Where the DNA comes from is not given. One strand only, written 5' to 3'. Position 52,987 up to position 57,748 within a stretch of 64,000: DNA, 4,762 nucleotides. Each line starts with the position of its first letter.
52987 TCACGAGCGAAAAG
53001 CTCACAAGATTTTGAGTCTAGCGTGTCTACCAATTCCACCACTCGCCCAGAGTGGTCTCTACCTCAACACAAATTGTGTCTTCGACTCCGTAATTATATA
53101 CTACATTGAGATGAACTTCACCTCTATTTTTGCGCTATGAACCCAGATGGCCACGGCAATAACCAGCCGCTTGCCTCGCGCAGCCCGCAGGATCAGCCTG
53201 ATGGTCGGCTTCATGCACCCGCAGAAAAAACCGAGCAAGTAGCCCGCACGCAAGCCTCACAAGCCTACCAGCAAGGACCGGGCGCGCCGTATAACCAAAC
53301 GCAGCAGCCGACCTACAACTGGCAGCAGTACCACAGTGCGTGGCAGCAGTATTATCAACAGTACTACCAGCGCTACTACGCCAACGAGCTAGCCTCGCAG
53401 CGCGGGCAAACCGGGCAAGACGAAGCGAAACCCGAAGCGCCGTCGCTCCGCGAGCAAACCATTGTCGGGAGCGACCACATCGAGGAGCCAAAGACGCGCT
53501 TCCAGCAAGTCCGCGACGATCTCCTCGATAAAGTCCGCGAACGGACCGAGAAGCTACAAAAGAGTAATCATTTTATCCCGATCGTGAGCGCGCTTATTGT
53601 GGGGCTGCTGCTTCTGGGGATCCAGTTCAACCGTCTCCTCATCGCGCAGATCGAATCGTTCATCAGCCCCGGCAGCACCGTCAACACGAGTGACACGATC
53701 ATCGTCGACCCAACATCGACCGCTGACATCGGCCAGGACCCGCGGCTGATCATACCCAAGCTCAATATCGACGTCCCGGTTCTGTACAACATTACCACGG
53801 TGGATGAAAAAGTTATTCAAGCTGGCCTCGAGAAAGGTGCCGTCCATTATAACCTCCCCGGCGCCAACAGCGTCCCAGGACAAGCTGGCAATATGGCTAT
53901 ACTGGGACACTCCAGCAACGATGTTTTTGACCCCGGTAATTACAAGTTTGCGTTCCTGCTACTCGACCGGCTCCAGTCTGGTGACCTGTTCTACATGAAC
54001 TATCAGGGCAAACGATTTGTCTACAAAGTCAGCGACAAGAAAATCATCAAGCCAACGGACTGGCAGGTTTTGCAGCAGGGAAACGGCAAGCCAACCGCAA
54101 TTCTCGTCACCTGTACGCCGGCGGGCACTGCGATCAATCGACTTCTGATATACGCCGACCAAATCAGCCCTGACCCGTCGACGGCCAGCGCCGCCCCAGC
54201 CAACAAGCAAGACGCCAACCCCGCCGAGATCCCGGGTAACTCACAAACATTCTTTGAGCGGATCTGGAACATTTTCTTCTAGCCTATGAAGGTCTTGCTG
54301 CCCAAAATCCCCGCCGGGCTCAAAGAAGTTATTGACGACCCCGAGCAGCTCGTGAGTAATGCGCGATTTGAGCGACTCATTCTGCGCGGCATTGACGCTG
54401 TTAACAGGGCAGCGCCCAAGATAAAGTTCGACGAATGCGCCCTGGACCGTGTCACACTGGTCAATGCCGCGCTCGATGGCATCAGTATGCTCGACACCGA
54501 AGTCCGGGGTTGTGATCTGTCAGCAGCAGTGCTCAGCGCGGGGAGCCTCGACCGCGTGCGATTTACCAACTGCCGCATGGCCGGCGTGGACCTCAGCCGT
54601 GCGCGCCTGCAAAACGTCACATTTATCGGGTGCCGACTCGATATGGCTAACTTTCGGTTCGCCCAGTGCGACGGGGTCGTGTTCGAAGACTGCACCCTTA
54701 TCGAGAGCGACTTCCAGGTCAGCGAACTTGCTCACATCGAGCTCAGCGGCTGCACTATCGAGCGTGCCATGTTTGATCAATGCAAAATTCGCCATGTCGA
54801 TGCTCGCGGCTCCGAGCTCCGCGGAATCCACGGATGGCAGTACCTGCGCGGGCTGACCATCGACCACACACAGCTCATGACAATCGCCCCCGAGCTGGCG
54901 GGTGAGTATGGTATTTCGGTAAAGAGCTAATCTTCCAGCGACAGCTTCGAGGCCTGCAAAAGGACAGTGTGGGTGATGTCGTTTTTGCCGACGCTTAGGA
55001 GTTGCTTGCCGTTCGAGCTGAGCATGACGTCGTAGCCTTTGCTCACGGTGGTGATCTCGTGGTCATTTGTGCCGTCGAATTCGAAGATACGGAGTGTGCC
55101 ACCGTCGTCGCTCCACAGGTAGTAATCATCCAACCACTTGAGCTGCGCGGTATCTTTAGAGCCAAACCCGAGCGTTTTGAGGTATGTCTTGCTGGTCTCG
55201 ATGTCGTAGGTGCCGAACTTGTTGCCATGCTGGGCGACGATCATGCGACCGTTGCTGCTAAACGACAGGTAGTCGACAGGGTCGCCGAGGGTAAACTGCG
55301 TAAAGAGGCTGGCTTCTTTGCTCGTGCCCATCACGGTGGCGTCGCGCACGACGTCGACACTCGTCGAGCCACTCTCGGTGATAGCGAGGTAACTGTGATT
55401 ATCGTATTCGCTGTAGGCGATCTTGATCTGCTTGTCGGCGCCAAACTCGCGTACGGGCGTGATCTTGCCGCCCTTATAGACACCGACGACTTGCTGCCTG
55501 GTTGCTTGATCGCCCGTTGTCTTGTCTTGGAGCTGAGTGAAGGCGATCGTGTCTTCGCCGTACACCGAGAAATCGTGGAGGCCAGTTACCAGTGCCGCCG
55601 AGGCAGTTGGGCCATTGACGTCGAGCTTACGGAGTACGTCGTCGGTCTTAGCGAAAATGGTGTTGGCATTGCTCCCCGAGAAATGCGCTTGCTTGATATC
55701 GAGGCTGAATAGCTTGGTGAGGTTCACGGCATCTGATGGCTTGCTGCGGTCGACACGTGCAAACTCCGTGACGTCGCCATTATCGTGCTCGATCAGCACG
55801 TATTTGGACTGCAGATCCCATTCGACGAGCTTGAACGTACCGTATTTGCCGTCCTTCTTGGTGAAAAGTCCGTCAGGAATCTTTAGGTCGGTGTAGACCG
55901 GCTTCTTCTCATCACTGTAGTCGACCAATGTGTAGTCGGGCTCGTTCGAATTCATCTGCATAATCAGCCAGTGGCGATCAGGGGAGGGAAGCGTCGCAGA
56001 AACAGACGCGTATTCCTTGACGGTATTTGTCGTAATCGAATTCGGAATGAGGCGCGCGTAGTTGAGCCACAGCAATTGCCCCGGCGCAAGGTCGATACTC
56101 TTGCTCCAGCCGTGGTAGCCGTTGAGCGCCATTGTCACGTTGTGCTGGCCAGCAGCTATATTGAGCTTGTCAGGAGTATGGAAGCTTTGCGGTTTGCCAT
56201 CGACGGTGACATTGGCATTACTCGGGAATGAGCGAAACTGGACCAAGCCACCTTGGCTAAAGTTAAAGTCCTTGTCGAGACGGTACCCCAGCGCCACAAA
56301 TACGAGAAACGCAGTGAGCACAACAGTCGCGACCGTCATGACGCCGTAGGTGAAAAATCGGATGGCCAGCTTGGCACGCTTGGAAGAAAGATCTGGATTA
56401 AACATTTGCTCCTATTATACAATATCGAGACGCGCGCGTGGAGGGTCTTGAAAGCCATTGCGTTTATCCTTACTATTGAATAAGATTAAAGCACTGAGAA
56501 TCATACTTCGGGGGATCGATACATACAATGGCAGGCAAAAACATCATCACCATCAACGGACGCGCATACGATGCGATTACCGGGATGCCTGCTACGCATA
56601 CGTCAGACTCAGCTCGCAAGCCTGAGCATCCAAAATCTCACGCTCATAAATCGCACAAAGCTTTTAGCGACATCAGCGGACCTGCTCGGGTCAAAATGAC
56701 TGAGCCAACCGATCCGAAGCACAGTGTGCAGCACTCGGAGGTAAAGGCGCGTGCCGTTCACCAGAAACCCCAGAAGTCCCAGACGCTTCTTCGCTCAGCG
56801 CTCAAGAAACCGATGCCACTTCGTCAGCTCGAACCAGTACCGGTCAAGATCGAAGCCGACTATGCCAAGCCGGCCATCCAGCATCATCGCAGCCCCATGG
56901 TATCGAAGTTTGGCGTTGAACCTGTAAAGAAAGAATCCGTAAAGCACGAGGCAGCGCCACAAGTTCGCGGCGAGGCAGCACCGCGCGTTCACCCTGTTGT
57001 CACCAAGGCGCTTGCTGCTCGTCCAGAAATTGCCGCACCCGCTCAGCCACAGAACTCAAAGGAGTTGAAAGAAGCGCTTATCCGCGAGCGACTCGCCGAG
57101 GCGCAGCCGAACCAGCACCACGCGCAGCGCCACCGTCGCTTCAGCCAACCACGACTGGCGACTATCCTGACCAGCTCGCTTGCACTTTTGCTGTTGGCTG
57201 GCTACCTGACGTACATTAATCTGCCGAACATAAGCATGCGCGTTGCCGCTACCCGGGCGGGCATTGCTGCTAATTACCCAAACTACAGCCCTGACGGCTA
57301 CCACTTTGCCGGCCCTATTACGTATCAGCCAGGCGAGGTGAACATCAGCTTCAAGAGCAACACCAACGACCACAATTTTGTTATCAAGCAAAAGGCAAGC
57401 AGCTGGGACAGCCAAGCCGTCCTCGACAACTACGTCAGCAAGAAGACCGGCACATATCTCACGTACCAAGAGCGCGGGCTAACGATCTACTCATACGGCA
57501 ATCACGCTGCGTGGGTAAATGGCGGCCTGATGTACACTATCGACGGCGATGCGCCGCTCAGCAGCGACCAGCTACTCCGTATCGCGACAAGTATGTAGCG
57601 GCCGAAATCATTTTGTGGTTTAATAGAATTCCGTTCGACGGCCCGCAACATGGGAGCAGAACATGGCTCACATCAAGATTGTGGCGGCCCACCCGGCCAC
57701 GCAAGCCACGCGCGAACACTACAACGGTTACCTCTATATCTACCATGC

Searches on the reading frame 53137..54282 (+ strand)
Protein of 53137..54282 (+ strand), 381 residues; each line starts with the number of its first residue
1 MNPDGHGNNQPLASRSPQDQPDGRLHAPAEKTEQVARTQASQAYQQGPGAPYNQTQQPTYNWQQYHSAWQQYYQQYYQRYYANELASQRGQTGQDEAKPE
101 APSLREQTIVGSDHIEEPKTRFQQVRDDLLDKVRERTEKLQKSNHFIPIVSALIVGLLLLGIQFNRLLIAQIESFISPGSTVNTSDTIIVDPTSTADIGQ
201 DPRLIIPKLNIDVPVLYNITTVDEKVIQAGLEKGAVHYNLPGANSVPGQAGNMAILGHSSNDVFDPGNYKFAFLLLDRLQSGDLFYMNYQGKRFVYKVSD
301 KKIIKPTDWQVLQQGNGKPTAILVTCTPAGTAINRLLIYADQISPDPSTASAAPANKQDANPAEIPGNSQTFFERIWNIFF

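Call 102: search_protein_families(library=pfam, max_evalue=0.001, proteins=[window:53137-54282:+])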
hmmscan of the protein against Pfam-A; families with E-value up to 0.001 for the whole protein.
window:53137-54282:+ (381 aa): 1 family
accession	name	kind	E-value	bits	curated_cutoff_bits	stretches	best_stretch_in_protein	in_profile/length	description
PF04203.18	Sortase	-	1.4e-21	76.9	26.6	1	205-341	2-123/125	Sortase domain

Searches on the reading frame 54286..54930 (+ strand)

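Call 102: search_protein_families(library=pfam, max_evalue=0.001, proteins=[window:54286-54930:+])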
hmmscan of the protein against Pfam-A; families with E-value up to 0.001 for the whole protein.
window:54286-54930:+ (214 aa): 4 families
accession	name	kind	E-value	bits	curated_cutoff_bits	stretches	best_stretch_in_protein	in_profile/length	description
PF13599.13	Pentapeptide_4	-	2e-22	79.5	38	1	88-163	3-78/78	Pentapeptide repeat region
PF00805.28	Pentapeptide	-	4e-16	58.7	20.2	2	88-124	3-39/40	Pentapeptide repeats (8 copies)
PF13576.12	Pentapeptide_3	-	7.5e-13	48.9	27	1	93-137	1-48/48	Pentapeptide repeats (9 copies)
PF23894.2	LD_SV2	-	4.1e-07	30.7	29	0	106-163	35-92/92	SV2A/B/C luminal domain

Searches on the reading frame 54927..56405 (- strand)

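Call 102: search_protein_families(library=pfam, max_evalue=0.001, proteins=[window:54927-56405:-])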
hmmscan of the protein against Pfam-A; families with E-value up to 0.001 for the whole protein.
window:54927-56405:- (492 aa): 1 family
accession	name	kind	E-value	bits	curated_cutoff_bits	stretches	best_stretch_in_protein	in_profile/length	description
PF08308.17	PEGA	-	2.1e-08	34.4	20.8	1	58-116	7-65/71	PEGA domain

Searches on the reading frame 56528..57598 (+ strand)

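Call 68: search_protein_families(library=pfam, max_evalue=0.01, proteins=[window:56528-57598:+])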
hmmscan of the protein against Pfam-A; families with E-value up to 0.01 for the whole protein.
window:56528-57598:+ (356 aa): 1 family
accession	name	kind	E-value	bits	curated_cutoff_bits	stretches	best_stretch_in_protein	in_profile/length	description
PF14285.11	DUF4367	-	2.4e-05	25.2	22.1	1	251-356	4-110/110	Domain of unknown function (DUF4367)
